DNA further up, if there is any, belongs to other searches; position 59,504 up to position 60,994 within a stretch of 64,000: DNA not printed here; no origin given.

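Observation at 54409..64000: SARP regulator divergent from a tightly coupled 6-7 gene operon of mostly orphan proteins ending in PGBD-tyrosinase, DUF2182 and a globin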

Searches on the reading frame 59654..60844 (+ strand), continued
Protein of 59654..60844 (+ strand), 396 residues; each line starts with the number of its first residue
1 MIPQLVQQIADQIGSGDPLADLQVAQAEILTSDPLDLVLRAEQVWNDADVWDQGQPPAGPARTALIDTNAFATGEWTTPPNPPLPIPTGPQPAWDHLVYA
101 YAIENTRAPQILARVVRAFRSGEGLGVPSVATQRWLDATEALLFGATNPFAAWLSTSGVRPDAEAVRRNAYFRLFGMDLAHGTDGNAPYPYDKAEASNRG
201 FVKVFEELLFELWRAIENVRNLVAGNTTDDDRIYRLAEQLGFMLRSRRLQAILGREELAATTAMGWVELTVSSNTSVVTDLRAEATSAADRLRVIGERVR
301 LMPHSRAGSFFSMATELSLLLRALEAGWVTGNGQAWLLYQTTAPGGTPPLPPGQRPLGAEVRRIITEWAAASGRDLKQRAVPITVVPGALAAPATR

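Call 63: fold_search(model_id=the predicted structure, library=viral)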
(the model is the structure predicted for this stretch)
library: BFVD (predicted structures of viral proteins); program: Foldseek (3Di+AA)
matches with E <= 10: 93; with E <= 0.001: 0
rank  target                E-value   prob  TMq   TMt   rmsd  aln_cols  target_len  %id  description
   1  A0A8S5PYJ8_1          5.5e-01  0.06  0.12  0.05  26.1       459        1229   14  PolyVal ADP-Ribosyltransferase in polyvalent protein [Myoviridae sp. ctWiL39]
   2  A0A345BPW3            5.5e-01  0.05  0.10  0.09  27.5       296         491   11  (no name in the UniProt tables at hand)
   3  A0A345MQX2            7.4e-01  0.06  0.11  0.13  25.9       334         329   13  (no name in the UniProt tables at hand)
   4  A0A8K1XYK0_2          1.0e+00  0.06  0.16  0.07  20.3       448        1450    9  (no name in the UniProt tables at hand)
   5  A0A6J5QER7            1.0e+00  0.05  0.11  0.08  34.4       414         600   13  Uncharacterized protein [uncultured Caudovirales phage]
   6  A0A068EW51            1.8e+00  0.04  0.12  0.11  18.0       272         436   11  Protein SORF3 [Falconid herpesvirus 1]
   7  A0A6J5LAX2            2.0e+00  0.09  0.16  0.25  19.8       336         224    8  Uncharacterized protein [uncultured Caudovirales phage]
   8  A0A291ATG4            2.2e+00  0.02  0.12  0.07  24.7       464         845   12  Holliday junction DNA helicase ruvB N-terminus incomplete domain containing protein [Pandoravirus salinus]
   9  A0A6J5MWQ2            2.5e+00  0.02  0.10  0.08  26.0       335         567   12  Uncharacterized protein [uncultured Caudovirales phage]
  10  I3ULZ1                2.7e+00  0.05  0.13  0.19  18.0       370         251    8  Uncharacterized protein (Fragment) [Synechococcus phage S-CBP3]
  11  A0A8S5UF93            2.8e+00  0.10  0.15  0.20  19.0       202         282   11  Uncharacterized protein [Myoviridae sp. ctcyQ27]
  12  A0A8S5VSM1            2.8e+00  0.02  0.10  0.06  34.8       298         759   14  (no name in the UniProt tables at hand)
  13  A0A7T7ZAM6            3.0e+00  0.11  0.12  0.31  17.2       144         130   13  Uncharacterized protein [Bacillus phage 268TH004]
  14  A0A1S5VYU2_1          3.0e+00  0.04  0.14  0.09  21.4       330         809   14  (no name in the UniProt tables at hand)
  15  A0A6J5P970            3.0e+00  0.03  0.10  0.07  28.9       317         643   13  Uncharacterized protein [uncultured Caudovirales phage]
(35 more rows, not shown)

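Call 67: search_protein_families(library=pfam, max_evalue=0.01, proteins=[L037:14643-15551:+, L033:16721-17731:+, L037:15582-19025:+, L031:11113-17475:+, L024:11186-15994:+, L041:11166-15188:+, L023:11154-14540:+])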
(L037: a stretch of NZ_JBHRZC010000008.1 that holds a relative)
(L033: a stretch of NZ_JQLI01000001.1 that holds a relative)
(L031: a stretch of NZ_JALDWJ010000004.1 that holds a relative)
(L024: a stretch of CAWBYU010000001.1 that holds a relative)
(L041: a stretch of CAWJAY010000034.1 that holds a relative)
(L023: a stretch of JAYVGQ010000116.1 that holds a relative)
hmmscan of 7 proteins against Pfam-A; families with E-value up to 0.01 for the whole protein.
L037:14643-15551:+ (303 aa): 1 family
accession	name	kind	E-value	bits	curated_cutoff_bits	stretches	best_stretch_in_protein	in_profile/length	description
PF00877.26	NLPC_P60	-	1.6e-08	34.9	23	1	163-264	13-80/105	NlpC/P60 family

L033:16721-17731:+ (337 aa): 1 family
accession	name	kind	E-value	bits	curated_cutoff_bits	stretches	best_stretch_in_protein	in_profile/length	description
PF00877.26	NLPC_P60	-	1.1e-07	32.2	23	1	197-299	13-81/105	NlpC/P60 family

L037:15582-19025:+ (1148 aa): 2 families
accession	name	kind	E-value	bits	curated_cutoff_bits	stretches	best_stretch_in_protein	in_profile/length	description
PF25077.1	DUF7800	-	1.3e-16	61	27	1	306-380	3-71/89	Domain of unknown function (DUF7800)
PF09423.15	PhoD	-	3.2e-08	33.5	27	1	696-778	54-130/343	PhoD-like phosphatase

L031:11113-17475:+ (2121 aa): 4 families
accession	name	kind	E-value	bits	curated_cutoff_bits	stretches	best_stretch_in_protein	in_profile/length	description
PF25077.1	DUF7800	-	1.7e-13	51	27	1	889-961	4-71/89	Domain of unknown function (DUF7800)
PF02557.22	VanY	-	2.9e-12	46.9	25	1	240-372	2-131/132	D-alanyl-D-alanine carboxypeptidase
PF09423.15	PhoD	-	6.8e-08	32.4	27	1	1303-1364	74-130/343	PhoD-like phosphatase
PF18979.5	DUF5715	-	1e-05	25.7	26.8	1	243-304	60-117/171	Family of unknown function (DUF5715)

L024:11186-15994:+ (1603 aa): 6 families
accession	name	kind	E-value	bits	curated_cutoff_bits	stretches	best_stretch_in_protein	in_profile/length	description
PF01471.23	PG_binding_1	-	2.5e-38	130.5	23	2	936-991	2-57/57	Putative peptidoglycan binding domain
PF01832.25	Glucosaminidase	-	1.3e-22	81.2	30.2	1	1448-1598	2-122/123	Mannosyl-glycoprotein endo-beta-N-acetylglucosaminidase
PF14521.12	Aspzincin_M35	-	1.2e-09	39.2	30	1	117-249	8-141/142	Lysine-specific metallo-endopeptidase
PF02557.22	VanY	-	1.4e-09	38.2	25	1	401-549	11-129/132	D-alanyl-D-alanine carboxypeptidase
PF09374.15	PG_binding_3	-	6.8e-09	36.2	24.6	1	1354-1385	2-33/76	Predicted Peptidoglycan domain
PF08823.16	PG_binding_2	-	2.7e-05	24.8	21.1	0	939-972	18-51/74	Putative peptidoglycan binding domain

L041:11166-15188:+ (1341 aa): 4 families
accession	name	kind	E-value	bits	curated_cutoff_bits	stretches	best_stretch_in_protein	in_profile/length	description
PF10030.15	DUF2272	-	7.8e-29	101.3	27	1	985-1119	38-176/191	Uncharacterized protein conserved in bacteria (DUF2272)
PF01832.25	Glucosaminidase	-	4.8e-23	82.6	30.2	1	1171-1319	4-122/123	Mannosyl-glycoprotein endo-beta-N-acetylglucosaminidase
PF01471.23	PG_binding_1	-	6.1e-16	58.8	23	1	855-909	2-57/57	Putative peptidoglycan binding domain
PF09374.15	PG_binding_3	-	8.5e-05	23.1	24.6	1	857-888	2-33/76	Predicted Peptidoglycan domain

L023:11154-14540:+ (1129 aa): 1 family
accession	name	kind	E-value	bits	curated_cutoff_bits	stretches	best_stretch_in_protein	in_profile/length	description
PF02557.22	VanY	-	4.4e-09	36.7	25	1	902-1051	12-131/132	D-alanyl-D-alanine carboxypeptidase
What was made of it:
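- Individual architectures are multi-domain (call 67).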

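Call 76: search_dna_similar(query=window:59654-60844:+, collection=phages, mode=protein, max_evalue=0.001)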
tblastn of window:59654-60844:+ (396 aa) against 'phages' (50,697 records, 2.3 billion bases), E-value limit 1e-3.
No match.
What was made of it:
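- On Phage holin-endolysin lysis cassette: D is absent from 50,697 phage records (call 76).
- Closest known: Phage holin-endolysin lysis cassettes and holin/endolysin-dependent. Different: Not phage-borne (call 76).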

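Call 77: search_dna_similar(query=window:59654-60844:+, collection=plasmids, mode=protein, max_evalue=0.001)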
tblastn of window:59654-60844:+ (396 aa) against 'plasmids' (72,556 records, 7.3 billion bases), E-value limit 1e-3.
No match.
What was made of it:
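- D is absent from the phage and plasmid collections (calls 76, 77).
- Tried and rejected: tblastn of D against the phage and plasmid collections gave no match (calls 76, 77).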

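Call 78: search_protein_representatives(alignment_id=A2)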
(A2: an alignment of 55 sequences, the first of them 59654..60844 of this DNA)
Query: 55 sequences, 379 profile positions. Proteins with E-value up to 0.001 (for the whole library): 567; up to 1e-10: 445; up to 1e-30: 294. The best 150 are listed.
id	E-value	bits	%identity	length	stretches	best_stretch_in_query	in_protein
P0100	3.9e-169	579.0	-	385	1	1-376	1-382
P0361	1.4e-148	511.4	-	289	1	86-376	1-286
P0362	2.6e-132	457.8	-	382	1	1-374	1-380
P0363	1.4e-125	435.6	-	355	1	18-359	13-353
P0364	3.0e-118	411.5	-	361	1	1-360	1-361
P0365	4.6e-117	407.6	-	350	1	1-361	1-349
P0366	2.1e-109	382.4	-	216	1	161-374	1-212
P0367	3.3e-105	368.6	-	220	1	1-217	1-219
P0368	4.3e-103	361.6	-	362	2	1-244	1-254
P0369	6.6e-99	347.8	-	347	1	1-360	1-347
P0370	5.3e-96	338.3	-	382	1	1-362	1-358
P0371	2.0e-95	336.4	-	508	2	73-368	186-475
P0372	3.9e-95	335.4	-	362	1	1-362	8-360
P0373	2.2e-94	333.0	-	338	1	133-317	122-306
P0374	1.9e-90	320.0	-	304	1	93-315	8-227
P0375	1.6e-89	316.9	-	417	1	76-369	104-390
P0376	6.1e-89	315.1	-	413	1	64-366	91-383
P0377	1.5e-88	313.8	-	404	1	70-367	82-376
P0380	3.5e-87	309.2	-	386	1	63-368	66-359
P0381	2.0e-86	306.8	-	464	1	71-366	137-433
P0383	1.3e-85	304.1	-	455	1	46-364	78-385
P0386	5.5e-85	302.0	-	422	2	68-373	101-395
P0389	2.3e-83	296.7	-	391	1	1-364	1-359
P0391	6.6e-83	295.2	-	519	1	65-367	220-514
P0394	7.4e-82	291.7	-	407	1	22-369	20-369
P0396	1.1e-81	291.2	-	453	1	76-364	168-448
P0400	2.9e-81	289.8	-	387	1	73-364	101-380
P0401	4.7e-81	289.1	-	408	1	21-372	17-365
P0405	7.0e-80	285.2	-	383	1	22-364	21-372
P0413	3.3e-78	279.7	-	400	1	1-364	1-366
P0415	5.3e-78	279.0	-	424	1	61-366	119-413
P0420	2.0e-77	277.2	-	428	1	69-366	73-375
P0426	1.8e-75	270.7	-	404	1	18-368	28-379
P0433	5.2e-74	265.9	-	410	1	1-365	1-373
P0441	2.4e-72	260.4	-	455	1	77-365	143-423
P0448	2.4e-71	257.1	-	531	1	69-364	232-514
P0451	3.6e-71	256.5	-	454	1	19-363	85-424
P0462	2.1e-69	250.8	-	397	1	17-365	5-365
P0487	5.6e-65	236.2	-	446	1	72-364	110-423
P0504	1.3e-62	228.4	-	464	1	65-365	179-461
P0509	3.2e-62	227.1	-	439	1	48-368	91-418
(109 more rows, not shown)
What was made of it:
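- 59654..60844 (+): D: 396-aa all-alpha protein of no known family. It is the most diagnostic gene of the cassette. A profile search finds 567 clusters at 50 % identity (call 78).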

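Call 79: list_cluster_members(proteins=[P0371, P0375, P0381, P0391, P0448, P0400, P0420, P0451, P0504, P0509])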
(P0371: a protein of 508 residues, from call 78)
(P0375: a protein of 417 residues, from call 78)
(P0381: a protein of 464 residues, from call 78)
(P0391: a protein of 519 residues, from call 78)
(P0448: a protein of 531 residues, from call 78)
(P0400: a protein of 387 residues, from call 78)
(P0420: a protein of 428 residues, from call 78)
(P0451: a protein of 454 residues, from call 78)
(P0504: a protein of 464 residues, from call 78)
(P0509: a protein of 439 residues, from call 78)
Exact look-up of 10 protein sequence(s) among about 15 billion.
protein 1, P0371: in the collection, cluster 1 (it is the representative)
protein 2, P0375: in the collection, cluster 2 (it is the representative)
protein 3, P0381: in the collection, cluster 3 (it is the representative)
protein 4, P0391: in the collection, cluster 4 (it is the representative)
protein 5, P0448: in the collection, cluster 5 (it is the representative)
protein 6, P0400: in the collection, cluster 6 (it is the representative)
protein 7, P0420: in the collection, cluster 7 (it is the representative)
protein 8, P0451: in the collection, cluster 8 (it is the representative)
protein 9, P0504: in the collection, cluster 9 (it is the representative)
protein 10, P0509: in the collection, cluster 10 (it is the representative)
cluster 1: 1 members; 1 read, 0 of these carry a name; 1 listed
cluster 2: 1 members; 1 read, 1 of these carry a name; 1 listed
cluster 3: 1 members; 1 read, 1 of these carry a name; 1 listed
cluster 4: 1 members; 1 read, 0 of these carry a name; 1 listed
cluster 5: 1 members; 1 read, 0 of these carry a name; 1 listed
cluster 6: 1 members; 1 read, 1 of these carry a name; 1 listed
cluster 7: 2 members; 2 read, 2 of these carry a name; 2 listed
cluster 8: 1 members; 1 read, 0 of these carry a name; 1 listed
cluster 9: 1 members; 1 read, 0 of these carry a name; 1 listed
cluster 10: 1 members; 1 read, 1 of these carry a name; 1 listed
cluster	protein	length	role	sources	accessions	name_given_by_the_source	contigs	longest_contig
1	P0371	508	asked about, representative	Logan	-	-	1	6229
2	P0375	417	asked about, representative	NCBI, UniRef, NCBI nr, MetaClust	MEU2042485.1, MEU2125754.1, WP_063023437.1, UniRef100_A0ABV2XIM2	hypothetical protein [Nocardia niwae] | Uncharacterized protein n=1 Tax=Nocardia niwae TaxID=626084 RepID=A0ABV2XIM2_9NOCA | status=active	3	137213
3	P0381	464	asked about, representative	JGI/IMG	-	hypothetical protein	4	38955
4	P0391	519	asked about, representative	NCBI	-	-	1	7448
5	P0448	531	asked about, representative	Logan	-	-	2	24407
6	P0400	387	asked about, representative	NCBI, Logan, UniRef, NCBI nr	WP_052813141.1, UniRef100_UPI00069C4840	hypothetical protein [Desulfonatronum thioautotrophicum] | hypothetical protein n=1 Tax=Desulfonatronum thioautotrophicum TaxID=617001 ...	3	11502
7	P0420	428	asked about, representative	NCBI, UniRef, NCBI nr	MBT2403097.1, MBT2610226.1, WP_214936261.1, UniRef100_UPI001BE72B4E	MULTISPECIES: hypothetical protein [unclassified Streptomyces] | hypothetical protein n=1 Tax=unclassified Streptomyces TaxID=2593676 RepID=UPI001BE72B4E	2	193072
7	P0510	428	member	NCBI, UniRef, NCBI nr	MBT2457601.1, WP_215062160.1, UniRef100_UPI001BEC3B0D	hypothetical protein [Streptomyces sp. ISL-86] | hypothetical protein n=1 Tax=Streptomyces sp. ISL-86 TaxID=2819187 RepID=UPI001BEC3B0D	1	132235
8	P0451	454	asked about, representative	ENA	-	-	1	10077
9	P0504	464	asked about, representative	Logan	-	-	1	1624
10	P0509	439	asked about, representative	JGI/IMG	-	hypothetical protein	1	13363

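Call 80: find_encoding_contigs(protein=P0420, flank=10000, max_places=1)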
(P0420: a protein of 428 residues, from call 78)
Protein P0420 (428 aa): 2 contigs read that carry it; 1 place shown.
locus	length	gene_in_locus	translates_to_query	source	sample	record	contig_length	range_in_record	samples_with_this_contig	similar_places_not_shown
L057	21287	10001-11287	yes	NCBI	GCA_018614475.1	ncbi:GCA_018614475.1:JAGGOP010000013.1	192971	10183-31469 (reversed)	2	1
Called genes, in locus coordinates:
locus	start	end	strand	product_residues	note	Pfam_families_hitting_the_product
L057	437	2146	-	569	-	-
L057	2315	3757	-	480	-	PF00324:AA_permease, PF13520:AA_permease_2, PF13906:AA_permease_C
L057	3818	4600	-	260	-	PF02784:Orn_Arg_deC_N, PF00278:Orn_DAP_Arg_deC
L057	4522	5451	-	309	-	PF02784:Orn_Arg_deC_N (weak)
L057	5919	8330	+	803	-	-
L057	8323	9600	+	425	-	-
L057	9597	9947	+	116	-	-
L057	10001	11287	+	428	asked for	-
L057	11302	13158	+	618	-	-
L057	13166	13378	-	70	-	PF08546:ApbA_C (weak)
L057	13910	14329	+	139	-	PF02261:Asp_decarbox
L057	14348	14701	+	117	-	PF00583:Acetyltransf_1, PF13508:Acetyltransf_7 (weak), PF14542:Acetyltransf_CG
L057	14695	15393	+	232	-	PF01177:Asp_Glu_race (weak)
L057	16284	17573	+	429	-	PF06737:Transglycosylas, PF01476:LysM (weak), PF01551:Peptidase_M23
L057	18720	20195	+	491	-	PF00106:adh_short, PF13561:adh_short_C2 (faint)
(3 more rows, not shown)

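Call 81: find_encoding_contigs(protein=P0400, flank=10000, max_places=1)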
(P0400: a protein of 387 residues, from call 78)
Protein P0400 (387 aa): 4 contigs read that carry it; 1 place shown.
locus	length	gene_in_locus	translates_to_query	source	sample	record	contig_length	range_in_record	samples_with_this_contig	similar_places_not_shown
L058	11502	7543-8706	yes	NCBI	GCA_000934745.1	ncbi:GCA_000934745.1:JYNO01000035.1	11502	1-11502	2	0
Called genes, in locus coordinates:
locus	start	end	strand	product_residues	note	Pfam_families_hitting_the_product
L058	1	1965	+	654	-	PF13361:UvrD_C, PF13538:UvrD_C_2 (faint)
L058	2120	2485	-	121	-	PF10040:CRISPR_Cas6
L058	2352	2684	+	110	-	-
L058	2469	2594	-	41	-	-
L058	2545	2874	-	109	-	-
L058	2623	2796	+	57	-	PF01695:IstB_IS21 (weak)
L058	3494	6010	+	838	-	-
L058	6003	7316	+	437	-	-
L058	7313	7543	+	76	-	-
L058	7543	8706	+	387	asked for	-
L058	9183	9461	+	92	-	-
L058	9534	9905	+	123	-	PF06094:GGACT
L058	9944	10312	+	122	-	-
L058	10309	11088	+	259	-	PF03747:ADP_ribosyl_GH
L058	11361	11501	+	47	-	?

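Call 83: find_encoding_contigs(protein=P0375, flank=10000, max_places=1)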
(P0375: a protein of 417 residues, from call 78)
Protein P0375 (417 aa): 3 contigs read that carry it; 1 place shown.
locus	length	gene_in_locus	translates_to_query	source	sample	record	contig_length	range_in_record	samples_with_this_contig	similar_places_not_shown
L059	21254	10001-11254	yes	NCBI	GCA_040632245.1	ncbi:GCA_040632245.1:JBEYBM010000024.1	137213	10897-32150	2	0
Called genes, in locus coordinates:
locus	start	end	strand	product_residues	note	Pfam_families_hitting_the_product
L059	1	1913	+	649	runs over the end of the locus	PF16177:ACAS_N, PF00501:AMP-binding, PF13193:AMP-binding_C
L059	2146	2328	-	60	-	-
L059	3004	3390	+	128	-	-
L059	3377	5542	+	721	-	PF00656:Peptidase_C14, PF04151:PPC (faint)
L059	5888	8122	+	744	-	-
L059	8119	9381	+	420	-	-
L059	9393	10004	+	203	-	-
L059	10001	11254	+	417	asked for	-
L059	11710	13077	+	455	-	PF00067:p450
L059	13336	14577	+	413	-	PF00440:TetR_N, PF17932:TetR_C_24 (faint), PF00440:TetR_N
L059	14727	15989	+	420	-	PF00440:TetR_N, PF17932:TetR_C_24 (faint), PF00440:TetR_N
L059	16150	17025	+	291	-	PF00248:Aldo_ket_red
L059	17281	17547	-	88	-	-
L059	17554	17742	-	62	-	-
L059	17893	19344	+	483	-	-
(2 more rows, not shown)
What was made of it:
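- One locus sits next to Cas6 and IS21, and one has a caspase-like Peptidase_C14 gene upstream (calls 81, 83).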

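Call 84: find_encoding_contigs(protein=P0381, flank=10000, max_places=1)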
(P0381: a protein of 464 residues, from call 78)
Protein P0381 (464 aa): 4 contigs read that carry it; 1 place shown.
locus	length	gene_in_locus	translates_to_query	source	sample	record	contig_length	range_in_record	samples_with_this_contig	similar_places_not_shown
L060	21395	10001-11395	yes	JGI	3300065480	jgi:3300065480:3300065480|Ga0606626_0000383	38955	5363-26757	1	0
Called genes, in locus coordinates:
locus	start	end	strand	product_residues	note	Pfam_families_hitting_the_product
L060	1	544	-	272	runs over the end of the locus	-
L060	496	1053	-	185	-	-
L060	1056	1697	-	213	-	PF16976:RcpC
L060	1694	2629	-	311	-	-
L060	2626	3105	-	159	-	PF13400:Tad (weak)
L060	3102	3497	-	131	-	PF07811:TadE (weak)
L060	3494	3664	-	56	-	-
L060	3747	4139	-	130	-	PF01842:ACT (weak), PF13291:ACT_4 (faint), PF22190:TTHA0829-like_ACT (faint), PF22629:ACT_AHAS_ss (faint), PF13840:ACT_7 (faint), PF22468:ACT_9 (faint), PF01842:ACT (weak)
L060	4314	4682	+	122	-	-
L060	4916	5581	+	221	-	PF00072:Response_reg, PF13384:HTH_23 (faint), PF00196:GerE, PF04545:Sigma70_r4 (weak), PF08281:Sigma70_r4_2 (weak), PF13936:HTH_38 (weak)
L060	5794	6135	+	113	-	-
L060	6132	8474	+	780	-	-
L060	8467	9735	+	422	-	-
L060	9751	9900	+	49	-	-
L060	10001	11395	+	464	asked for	-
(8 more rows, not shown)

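Call 85: find_encoding_contigs(protein=P0448, flank=10000, max_places=1)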
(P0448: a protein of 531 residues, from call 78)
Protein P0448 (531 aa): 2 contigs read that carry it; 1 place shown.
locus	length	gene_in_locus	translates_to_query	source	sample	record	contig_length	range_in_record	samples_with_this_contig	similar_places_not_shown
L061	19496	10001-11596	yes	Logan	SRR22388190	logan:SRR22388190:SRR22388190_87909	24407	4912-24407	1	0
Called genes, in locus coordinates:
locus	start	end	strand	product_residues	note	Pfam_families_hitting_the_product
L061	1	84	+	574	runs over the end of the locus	PF00481:PP2C (faint), PF13672:PP2C_2, PF00069:Pkinase, PF01636:APH (faint), PF07714:PK_Tyr_Ser-Thr, PF03109:ABC1 (weak), PF06293:Kdo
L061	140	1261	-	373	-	PF13432:TPR_16 (weak)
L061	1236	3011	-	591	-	PF00069:Pkinase, PF07714:PK_Tyr_Ser-Thr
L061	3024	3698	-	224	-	-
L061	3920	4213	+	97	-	-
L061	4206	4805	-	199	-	-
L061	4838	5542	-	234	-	-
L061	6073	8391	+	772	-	-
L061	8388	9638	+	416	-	-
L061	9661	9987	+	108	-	-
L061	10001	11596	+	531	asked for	-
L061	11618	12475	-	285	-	PF00072:Response_reg, PF00486:Trans_reg_C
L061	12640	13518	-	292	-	-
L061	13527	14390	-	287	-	PF07505:DUF5131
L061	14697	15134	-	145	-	PF04343:DUF488, PF22751:DUF488-N3a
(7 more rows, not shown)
